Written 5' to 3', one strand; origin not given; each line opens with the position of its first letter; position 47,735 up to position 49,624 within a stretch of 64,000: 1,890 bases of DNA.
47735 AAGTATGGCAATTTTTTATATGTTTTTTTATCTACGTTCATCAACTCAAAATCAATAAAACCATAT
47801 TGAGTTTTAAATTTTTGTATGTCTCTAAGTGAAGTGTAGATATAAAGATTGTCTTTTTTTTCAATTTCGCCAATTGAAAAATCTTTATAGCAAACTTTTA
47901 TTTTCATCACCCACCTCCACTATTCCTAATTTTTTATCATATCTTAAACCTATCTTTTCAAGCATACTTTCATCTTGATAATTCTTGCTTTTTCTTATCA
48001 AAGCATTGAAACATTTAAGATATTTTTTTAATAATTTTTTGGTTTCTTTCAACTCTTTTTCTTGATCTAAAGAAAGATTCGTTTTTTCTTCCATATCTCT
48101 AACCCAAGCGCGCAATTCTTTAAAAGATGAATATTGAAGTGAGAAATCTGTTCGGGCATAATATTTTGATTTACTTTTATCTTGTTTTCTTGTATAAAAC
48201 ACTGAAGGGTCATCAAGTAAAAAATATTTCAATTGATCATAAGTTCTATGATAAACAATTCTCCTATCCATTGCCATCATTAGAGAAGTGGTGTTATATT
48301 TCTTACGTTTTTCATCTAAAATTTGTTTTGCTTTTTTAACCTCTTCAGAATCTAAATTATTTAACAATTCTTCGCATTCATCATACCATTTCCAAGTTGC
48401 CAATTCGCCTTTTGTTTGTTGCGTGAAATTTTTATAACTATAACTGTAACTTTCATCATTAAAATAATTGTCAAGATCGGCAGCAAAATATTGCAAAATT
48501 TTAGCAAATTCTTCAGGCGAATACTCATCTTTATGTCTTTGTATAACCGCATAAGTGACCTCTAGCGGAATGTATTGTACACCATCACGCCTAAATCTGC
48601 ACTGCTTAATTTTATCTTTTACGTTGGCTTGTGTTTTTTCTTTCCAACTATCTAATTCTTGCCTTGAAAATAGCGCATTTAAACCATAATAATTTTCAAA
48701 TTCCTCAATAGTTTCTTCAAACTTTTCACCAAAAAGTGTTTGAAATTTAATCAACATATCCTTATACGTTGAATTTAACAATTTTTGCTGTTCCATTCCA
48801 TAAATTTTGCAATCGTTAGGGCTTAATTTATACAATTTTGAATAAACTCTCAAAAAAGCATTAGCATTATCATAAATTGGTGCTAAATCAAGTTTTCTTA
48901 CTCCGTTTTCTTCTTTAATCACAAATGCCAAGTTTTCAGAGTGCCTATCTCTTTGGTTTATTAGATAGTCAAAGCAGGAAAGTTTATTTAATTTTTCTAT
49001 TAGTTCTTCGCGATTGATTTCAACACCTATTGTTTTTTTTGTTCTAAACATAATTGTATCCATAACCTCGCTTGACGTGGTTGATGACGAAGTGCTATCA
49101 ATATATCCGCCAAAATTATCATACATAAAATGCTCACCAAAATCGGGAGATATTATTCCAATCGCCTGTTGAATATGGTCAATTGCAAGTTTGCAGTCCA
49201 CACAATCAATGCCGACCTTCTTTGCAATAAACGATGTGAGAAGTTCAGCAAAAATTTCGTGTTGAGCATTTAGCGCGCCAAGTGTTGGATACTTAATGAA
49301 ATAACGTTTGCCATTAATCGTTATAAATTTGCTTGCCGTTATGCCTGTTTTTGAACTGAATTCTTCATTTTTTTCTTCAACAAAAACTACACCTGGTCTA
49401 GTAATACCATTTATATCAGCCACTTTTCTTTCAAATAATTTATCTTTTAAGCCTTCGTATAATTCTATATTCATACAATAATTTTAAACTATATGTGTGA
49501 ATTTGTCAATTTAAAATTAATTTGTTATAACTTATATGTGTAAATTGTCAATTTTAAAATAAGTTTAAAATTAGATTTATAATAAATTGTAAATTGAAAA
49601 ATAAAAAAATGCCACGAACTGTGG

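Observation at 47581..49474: Split HipA-like kinase module in reversed order (kinase first, HipS-like second), with no HipB visible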

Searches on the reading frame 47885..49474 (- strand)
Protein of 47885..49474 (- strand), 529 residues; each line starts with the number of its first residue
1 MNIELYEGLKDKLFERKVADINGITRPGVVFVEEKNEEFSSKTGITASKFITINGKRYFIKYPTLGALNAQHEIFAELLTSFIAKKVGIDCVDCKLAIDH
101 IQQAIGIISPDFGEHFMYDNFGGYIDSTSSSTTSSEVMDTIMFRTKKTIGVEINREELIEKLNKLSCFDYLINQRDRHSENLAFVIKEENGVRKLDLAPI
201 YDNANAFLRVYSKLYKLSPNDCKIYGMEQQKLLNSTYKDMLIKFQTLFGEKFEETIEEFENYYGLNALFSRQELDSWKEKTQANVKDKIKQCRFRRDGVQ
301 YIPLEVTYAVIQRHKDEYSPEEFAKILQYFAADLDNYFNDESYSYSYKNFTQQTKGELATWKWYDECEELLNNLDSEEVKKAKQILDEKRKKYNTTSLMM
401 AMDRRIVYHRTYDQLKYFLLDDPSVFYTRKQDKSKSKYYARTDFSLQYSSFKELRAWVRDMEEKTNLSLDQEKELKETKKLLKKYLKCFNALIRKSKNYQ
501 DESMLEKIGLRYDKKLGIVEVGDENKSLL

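Call 3: search_protein_families(library=pfam, proteins=[window:47885-49474:-], max_evalue=1)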
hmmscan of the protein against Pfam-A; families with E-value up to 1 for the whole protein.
window:47885-49474:- (529 aa): 3 families
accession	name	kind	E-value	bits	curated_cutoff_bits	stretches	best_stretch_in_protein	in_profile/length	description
PF07804.18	HipA_C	-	1.6e-07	31.6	30.5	1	55-226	20-176/213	HipA-like C-terminal domain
PF00454.33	PI3_PI4_kinase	-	0.26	11.6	27.1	1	152-200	122-166/241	Phosphatidylinositol 3- and 4-kinase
PF17109.10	Goodbye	-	0.47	11.3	24.8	0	347-393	5-50/120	fungal STAND N-terminal Goodbye domain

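Call 4: search_protein_families(library=ncbifam, proteins=[window:47885-49474:-], max_evalue=1)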
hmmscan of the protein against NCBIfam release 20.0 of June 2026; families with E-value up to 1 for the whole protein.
window:47885-49474:- (529 aa): 1 family
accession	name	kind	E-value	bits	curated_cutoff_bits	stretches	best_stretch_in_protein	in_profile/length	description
NF007297.0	PRK09775.1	equivalog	1.6e-05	23.8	401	1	156-202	325-368/446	type II toxin-antitoxin system HipA family toxin YjjJ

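Call 5: search_protein_families(library=padloc, proteins=[window:47885-49474:-], max_evalue=1)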
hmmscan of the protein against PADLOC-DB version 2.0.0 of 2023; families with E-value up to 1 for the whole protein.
window:47885-49474:- (529 aa): 5 families
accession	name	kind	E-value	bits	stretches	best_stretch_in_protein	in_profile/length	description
PDLC04340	PDC-M03A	-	1.5e-17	62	1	54-212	31-176/280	-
PDLC04342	PDC-M03A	-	3.8e-11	41.1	1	55-207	34-194/299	-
PDLC04345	PDC-M03A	-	5.7e-10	36.9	1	54-209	31-195/302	-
PDLC04344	PDC-M03A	-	4.8e-09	34.1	1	47-207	24-192/305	-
PDLC04339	PDC-M03A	-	1.2e-08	32.7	1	70-206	44-177/293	-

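Call 9: find_homologous_proteins(query=window:47885-49474:-)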
Query window:47885-49474:- (529 aa): 9 proteins with E <= 0.001 among 8000 candidates.
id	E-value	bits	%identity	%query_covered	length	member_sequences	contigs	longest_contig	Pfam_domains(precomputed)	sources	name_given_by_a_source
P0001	0.0e+0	1139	97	100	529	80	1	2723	PF07804.19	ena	-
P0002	5.2e-212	723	62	100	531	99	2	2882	PF07804.19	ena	-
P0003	2.8e-176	605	54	100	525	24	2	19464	PF07804.19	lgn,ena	-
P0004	4.7e-165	568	52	100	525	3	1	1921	PF07804.19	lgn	-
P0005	6.6e-161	555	52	96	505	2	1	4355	-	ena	-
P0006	1.2e-122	428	43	94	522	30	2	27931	PF07804.19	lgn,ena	-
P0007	7.3e-112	393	41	92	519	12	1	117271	PF07804.19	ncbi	-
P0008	6.7e-111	390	42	91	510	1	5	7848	PF07804.19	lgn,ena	-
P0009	2.6e-108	381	41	96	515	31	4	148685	PF00454.34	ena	-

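Call 10: search_solved_structures(query=window:47885-49474:-, max_evalue=10, show_alignments=2)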
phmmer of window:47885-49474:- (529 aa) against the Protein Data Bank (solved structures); distinct sequences matched with E-value up to 10: 4.
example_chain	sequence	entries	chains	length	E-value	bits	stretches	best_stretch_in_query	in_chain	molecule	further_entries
8ezr_B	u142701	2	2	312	0.019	17.1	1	160-209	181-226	HipT(Lp)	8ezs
7vkb_A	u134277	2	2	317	0.02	17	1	160-209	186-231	HipA_C domain-containing protein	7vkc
2poe_A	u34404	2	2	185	0.26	13.4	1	46-91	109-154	Cyclophilin-like protein, putative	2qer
8anv_C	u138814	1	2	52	0.79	11.8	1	146-188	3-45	Arbitrium putative lysogeny regulator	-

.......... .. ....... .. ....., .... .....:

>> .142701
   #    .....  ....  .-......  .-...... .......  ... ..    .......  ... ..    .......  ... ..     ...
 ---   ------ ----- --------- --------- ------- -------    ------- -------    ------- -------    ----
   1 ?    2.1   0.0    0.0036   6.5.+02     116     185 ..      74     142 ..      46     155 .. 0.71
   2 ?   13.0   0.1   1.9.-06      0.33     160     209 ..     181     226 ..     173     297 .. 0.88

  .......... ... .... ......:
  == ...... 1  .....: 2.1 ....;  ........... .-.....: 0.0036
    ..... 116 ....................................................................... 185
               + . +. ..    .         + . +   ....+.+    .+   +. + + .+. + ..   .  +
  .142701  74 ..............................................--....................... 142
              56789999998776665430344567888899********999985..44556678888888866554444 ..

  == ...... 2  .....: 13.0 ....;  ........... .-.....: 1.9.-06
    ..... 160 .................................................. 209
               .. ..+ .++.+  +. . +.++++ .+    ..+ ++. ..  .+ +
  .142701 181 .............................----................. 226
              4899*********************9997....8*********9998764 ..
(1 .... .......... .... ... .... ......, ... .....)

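Call 12: find_encoding_contigs(protein=P0007, flank=6000, max_places=3)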
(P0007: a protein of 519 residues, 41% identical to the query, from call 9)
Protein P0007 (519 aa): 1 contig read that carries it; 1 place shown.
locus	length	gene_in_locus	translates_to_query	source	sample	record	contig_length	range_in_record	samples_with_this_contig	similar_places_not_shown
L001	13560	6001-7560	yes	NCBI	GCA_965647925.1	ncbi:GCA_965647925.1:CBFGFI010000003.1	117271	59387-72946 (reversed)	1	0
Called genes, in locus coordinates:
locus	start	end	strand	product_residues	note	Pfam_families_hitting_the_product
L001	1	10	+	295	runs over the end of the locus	-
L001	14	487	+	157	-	-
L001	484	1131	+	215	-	PF03749:SfsA (weak)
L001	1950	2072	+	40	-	-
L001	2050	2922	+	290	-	PF23343:REP_ORF2-G2P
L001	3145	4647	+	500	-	PF00239:Resolvase, PF07508:Recombinase, PF13408:Zn_ribbon_recom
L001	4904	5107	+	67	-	-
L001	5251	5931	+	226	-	PF04237:YjbR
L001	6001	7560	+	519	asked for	PF07804:HipA_C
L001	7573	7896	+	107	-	-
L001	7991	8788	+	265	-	PF01209:Ubie_methyltran, PF13489:Methyltransf_23, PF00398:RrnaAD, PF07021:MetW, PF13847:Methyltransf_31, PF08241:Methyltransf_11, PF08242:Methyltransf_12, PF13649:Methyltransf_25, +2 more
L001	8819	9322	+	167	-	-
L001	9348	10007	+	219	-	PF03703:bPH_2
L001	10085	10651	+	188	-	PF00293:NUDIX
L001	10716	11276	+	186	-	-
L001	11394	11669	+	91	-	-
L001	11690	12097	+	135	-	-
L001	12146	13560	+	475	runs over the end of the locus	PF05697:Trigger_N, PF00254:FKBP_C, PF05698:Trigger_C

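Call 13: find_encoding_contigs(protein=P0009, flank=6000, max_places=3)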
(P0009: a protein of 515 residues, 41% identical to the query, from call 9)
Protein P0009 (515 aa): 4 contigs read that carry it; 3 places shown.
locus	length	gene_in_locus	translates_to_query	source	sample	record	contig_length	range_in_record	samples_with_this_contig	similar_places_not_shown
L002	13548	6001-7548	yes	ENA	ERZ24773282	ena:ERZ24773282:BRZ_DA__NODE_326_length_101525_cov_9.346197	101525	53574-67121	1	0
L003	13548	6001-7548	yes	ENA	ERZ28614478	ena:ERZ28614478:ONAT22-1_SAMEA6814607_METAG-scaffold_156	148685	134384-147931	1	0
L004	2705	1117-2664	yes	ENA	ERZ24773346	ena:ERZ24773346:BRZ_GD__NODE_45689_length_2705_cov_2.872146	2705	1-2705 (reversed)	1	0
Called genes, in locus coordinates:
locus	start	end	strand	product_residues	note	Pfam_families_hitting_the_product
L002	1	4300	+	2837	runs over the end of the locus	PF09479:Flg_new (weak)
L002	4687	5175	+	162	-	PF00466:Ribosomal_L10, PF27436:RL10_C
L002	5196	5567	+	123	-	PF16320:Ribosomal_L12_N, PF00542:Ribosomal_L12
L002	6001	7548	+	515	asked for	PF00454:PI3_PI4_kinase (faint)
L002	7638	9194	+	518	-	PF07804:HipA_C (weak)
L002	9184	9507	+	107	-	-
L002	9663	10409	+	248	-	PF18912:DZR_2, PF00156:Pribosyltran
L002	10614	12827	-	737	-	PF23139:OB_YrrC, PF14490:HHH_RecD2, PF05970:PIF1 (weak), PF13086:AAA_11, PF13604:AAA_30, PF13245:AAA_19, PF18335:SH3_13, PF13538:UvrD_C_2, +5 more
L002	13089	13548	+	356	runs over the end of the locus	-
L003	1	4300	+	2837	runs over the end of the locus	PF09479:Flg_new (weak)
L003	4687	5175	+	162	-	PF00466:Ribosomal_L10, PF27436:RL10_C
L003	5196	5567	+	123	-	PF16320:Ribosomal_L12_N, PF00542:Ribosomal_L12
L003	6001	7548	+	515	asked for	PF00454:PI3_PI4_kinase (faint)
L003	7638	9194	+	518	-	PF07804:HipA_C (weak)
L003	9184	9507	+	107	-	-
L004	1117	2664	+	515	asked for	PF00454:PI3_PI4_kinase (faint)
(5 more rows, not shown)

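Call 14: find_encoding_contigs(protein=P0006, flank=6000, max_places=3)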
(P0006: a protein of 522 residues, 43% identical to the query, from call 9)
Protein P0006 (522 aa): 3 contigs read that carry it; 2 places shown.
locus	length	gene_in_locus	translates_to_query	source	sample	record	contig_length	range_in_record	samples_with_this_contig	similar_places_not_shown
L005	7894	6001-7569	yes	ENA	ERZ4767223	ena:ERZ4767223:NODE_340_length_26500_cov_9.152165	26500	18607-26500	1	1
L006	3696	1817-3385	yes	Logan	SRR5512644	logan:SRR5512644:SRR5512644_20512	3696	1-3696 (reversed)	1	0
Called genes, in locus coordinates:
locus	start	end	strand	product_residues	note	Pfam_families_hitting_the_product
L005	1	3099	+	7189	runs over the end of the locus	-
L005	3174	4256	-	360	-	-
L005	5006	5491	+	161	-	PF00466:Ribosomal_L10, PF27436:RL10_C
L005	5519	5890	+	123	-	PF16320:Ribosomal_L12_N, PF00542:Ribosomal_L12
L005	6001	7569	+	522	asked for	PF07804:HipA_C (weak)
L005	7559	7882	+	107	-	-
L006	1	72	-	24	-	?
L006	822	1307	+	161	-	PF00466:Ribosomal_L10, PF27436:RL10_C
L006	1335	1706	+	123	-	PF16320:Ribosomal_L12_N, PF00542:Ribosomal_L12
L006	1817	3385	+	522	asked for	PF07804:HipA_C (weak)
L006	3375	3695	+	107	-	?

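Call 15: find_encoding_contigs(protein=P0003, flank=6000, max_places=3)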
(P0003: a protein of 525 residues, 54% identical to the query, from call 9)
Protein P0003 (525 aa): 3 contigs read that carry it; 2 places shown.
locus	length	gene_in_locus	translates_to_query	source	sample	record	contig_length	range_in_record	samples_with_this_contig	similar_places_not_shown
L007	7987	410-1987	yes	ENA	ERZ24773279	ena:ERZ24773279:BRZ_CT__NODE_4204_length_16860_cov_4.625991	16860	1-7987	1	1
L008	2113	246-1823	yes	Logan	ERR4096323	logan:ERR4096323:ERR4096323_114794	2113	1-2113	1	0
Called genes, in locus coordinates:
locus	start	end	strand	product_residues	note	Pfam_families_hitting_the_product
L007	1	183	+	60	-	?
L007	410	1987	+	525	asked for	PF07804:HipA_C (faint)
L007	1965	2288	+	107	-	-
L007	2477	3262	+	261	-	PF18912:DZR_2 (weak), PF00156:Pribosyltran (weak)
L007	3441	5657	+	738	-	PF23139:OB_YrrC, PF14490:HHH_RecD2, PF05970:PIF1 (weak), PF13086:AAA_11, PF13604:AAA_30, PF13245:AAA_19, PF18335:SH3_13, PF13538:UvrD_C_2, +3 more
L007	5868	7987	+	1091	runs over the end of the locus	PF05342:Peptidase_M26_N (faint)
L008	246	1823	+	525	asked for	PF07804:HipA_C (faint)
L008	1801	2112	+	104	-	?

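Call 29: search_solved_structures(query=A2, max_evalue=1, show_alignments=2)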
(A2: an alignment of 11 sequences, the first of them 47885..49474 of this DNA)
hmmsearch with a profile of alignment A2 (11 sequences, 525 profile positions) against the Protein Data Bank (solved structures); distinct sequences matched with E-value up to 1: 0.

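Call 37: find_related_loci(query=A2, collection=genome_contigs, flank=6000)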
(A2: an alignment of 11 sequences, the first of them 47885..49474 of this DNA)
Query A2 (529 aa) in genome_contigs; peptide patterns used: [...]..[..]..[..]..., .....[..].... (x = any residue, [..] = any of these).
24 stretches matched a pattern; 9 encode a relative of the query (tblastn E <= 1e-3); 9 distinct loci.
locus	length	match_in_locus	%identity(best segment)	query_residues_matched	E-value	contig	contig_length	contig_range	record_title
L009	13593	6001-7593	62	1-529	0e+0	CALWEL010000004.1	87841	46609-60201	MAG: uncultured Clostridia bacterium isolate BRZ_AM__bin38 genome assembly, contig: BRZ_AM__NODE_323_length_87841_cov_8.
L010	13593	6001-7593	62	1-529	0e+0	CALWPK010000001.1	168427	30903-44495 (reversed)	MAG: uncultured Clostridia bacterium isolate BRZ_PF__bin51 genome assembly, contig: BRZ_PF__NODE_83_length_168427_cov_7.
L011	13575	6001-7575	54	1-529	0e+0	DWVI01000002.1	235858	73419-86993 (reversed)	MAG TPA_asm: Candidatus Onthoplasma faecipullorum isolate CHK191-42317 CHK191__C71051_L235858_SAMEA5754835, whole genome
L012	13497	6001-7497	44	28-529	2e-125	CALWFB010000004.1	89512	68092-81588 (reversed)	MAG: uncultured Clostridia bacterium isolate BRZ_FV__bin19 genome assembly, contig: BRZ_FV__NODE_294_length_89512_cov_6.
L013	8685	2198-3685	41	27-517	6e-115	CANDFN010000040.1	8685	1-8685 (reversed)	MAG TPA_asm: uncultured Clostridia bacterium isolate ERR6760067_bin.7_metawrap_v1.3_MAG genome assembly, contig: ERZ1280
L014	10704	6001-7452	40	27-510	2e-107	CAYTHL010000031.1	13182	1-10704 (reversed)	MAG TPA_asm: uncultured Lachnospiraceae bacterium isolate SRP222994_co1_331 genome assembly, contig: NODE_9961_length_13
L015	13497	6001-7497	43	27-529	2e-132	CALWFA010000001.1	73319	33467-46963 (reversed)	MAG: uncultured Clostridia bacterium isolate BRZ_AR__bin81 genome assembly, contig: BRZ_AR__NODE_442_length_73319_cov_13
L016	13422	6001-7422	34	24-494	2e-82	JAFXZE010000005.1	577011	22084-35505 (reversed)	MAG: Clostridia bacterium isolate RGIG6879 Sheep_Rumen-5__c1596, whole genome shotgun sequence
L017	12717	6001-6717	26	50-260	5e-5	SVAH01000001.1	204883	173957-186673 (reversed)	MAG: Bacillota bacterium isolate SIG197 NODE_119_length_204883_cov_11.003110, whole genome shotgun sequence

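Call 60: predict_structure(alignment_id=A6)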
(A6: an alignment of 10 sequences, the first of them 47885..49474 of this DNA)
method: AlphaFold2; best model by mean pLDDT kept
length: 529 residues; sequences in the alignment: 10
mean_pLDDT: 77.6   pTM: 0.67
mean pLDDT of the five models: 77.6, 76.5, 75.6, 73.3, 65.1
residues with pLDDT >= 90: 101; 70-90: 300; 50-70: 83; < 50: 45
segments of 3 or more residues with pLDDT < 50: 1-5, 40-45, 178-180, 204-214, 342-346, 348-356
pLDDT, mean of each block of 10 residues (from residue 1): 49 77 81 65 56 81 62 81 88 86 83 77 71 87 77 91 87 59 82 86 48 59 69 85 92 93 85 85 81 59 87 92 87 74 47 47 80 90 94 90 75 88 74 64 82 91 88 92 89 69 79 82 68
secondary structure, 60 per line:
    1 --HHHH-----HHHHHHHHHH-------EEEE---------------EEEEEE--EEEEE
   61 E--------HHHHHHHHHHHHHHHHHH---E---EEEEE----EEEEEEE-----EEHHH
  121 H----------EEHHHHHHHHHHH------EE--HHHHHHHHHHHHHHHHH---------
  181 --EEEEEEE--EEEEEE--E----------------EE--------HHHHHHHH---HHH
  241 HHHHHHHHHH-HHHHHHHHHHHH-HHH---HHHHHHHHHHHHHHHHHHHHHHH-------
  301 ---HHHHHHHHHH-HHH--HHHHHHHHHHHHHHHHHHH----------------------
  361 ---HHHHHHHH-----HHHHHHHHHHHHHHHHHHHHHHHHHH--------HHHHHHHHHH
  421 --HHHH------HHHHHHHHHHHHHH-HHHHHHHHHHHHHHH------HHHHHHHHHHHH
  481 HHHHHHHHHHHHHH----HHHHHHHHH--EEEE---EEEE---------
elements in order: H3-6 H12-21 E29-32 E48-53 E56-61 H70-87 E95-99 E104-110 H118-121 H134-144 H155-171 E183-189 E192-197 H227-234 H238-250 H252-263 H271-293 H304-313 H320-338 H364-371 H377-402 H411-420 H423-426 H433-446 H448-462 H469-494 H499-507 E510-513 E517-520

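Call 64: search_protein_families(library=pfam, proteins=[L017:5923-6846:+], max_evalue=0.1)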
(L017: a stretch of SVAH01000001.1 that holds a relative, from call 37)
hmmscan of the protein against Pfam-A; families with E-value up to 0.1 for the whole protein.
L017:5923-6846:+ (308 aa): 3 families
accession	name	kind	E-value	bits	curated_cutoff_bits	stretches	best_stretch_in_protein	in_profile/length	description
PF07804.18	HipA_C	-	2.7e-07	30.9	30.5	1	29-246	18-203/213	HipA-like C-terminal domain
PF08155.16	NOGCT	-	0.026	15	27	1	264-300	10-46/54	NOGCT (NUC087) domain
PF23084.1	KH_PARP14_1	-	0.05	14.4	21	0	149-194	16-55/84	PARP14, first type I KH domain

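Call 71: search_protein_families(library=phrogs, proteins=[L014:1-1071:+, L014:1158-1562:+, L014:1578-2102:+, L014:2117-2473:+, L014:2480-3025:+, L014:3021-3455:+, L014:3439-4473:+, L014:4575-5639:+, window:47885-49474:-], max_evalue=0.001)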
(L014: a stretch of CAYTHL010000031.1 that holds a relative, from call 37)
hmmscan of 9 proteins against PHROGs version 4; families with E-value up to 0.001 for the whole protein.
L014:1-1071:+ (357 aa): 3 families
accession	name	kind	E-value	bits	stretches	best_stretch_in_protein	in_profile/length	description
phrog_18185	-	tail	9.4e-06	26.3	1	28-110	204-287/399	tail fiber protein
phrog_4757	-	unknown function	2.3e-05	24.8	1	3-285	38-293/359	-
phrog_13589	-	unknown function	6.3e-05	22.1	1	6-87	140-218/1042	-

L014:1158-1562:+ (135 aa): 0 families

L014:1578-2102:+ (175 aa): 0 families

L014:2117-2473:+ (119 aa): 0 families

L014:2480-3025:+ (182 aa): 0 families

L014:3021-3455:+ (145 aa): 0 families

L014:3439-4473:+ (345 aa): 0 families

L014:4575-5639:+ (355 aa): 6 families
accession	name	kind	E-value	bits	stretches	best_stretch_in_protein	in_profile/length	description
phrog_8463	-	integration and excision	1.8e-30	107.1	1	7-347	8-339/380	transposase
phrog_310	-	integration and excision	4.4e-23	83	1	12-323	129-462/696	transposase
phrog_956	-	integration and excision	8.6e-18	65.6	1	164-324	61-200/436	transposase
phrog_157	-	integration and excision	3e-13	50.6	1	133-309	327-478/580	transposase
phrog_1157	-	integration and excision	7.2e-08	33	1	62-310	51-290/422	transposase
phrog_4410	-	unknown function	0.00012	22.9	0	239-308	81-148/163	-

window:47885-49474:- (529 aa): 2 families
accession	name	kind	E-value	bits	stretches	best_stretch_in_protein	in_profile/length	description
phrog_3162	-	unknown function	1.1e-07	32.5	1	40-189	10-142/247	-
phrog_8728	-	unknown function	7.4e-06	26.2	1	164-208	155-197/307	-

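Call 92: fold_search(model_id=the predicted structure, library=viral)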
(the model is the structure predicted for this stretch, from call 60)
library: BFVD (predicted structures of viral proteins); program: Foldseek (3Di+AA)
matches with E <= 10: 174; with E <= 0.001: 0
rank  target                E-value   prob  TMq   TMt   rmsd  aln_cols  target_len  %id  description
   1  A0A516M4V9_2          1.2e-03  1.00  0.26  0.14  15.2       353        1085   14  (no name in the UniProt tables at hand)
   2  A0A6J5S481            3.4e-03  1.00  0.25  0.13   9.0       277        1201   13  Phage portal protein, HK97 [uncultured Caudovirales phage]
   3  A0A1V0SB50            4.1e-03  0.80  0.21  0.24  25.1       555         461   12  Serine/threonine protein kinase [Catovirus CTV1]
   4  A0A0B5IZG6            1.0e-02  0.90  0.22  0.29  21.6       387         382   10  Uncharacterized protein [Pandoravirus inopinatum]
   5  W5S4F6                1.4e-02  0.44  0.17  0.15  24.4       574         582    8  Protein kinase domain-containing protein [Pithovirus sibericum]
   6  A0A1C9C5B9            1.8e-02  0.44  0.20  0.16  22.3       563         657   11  Putative glycosyltransferase [Heterosigma akashiwo virus 01]
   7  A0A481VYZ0            2.5e-02  0.98  0.27  0.17   9.6       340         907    8  (no name in the UniProt tables at hand)
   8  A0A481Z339            2.5e-02  0.66  0.21  0.24  21.2       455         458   11  Protein kinase [Pithovirus LCPAC101]
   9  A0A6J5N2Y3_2          2.8e-02  0.91  0.24  0.13  14.9       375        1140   14  Phage head morphogenesis domain containing protein [uncultured Caudovirales phage]
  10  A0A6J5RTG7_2          3.0e-02  0.92  0.24  0.14  13.9       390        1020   14  Phage head morphogenesis domain containing protein [uncultured Caudovirales phage]
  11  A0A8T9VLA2            3.9e-02  0.95  0.23  0.19  10.4       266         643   16  (no name in the UniProt tables at hand)
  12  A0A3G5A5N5            6.2e-02  0.72  0.21  0.25  18.9       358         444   12  Putative serine/threonine-protein kinase pim-2-like protein [Harvfovirus sp.]
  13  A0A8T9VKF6            6.5e-02  0.95  0.18  0.21   8.7       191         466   10  (no name in the UniProt tables at hand)
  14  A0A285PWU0            6.5e-02  0.66  0.18  0.16  13.7       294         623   15  Uncharacterized protein [Cedratvirus lausannensis]
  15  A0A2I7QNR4            6.9e-02  0.44  0.14  0.18  15.8       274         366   10  (no name in the UniProt tables at hand)
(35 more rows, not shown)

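Call 93: search_protein_families(library=pfam, proteins=[L016:2662-4278:+], max_evalue=0.00001)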
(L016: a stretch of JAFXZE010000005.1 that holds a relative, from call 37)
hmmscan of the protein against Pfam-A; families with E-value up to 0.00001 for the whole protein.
L016:2662-4278:+ (539 aa): 1 family
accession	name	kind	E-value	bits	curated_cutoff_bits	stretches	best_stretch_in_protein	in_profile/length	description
PF03457.19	HA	-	3e-06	27.9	28.4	0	119-146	2-26/64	Helicase associated domain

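Call 98: search_dna_similar(query=window:47885-49474:-, collection=phages, mode=protein, max_evalue=0.001, max_rows=10)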
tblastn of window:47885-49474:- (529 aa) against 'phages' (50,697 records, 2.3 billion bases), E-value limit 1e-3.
No match.
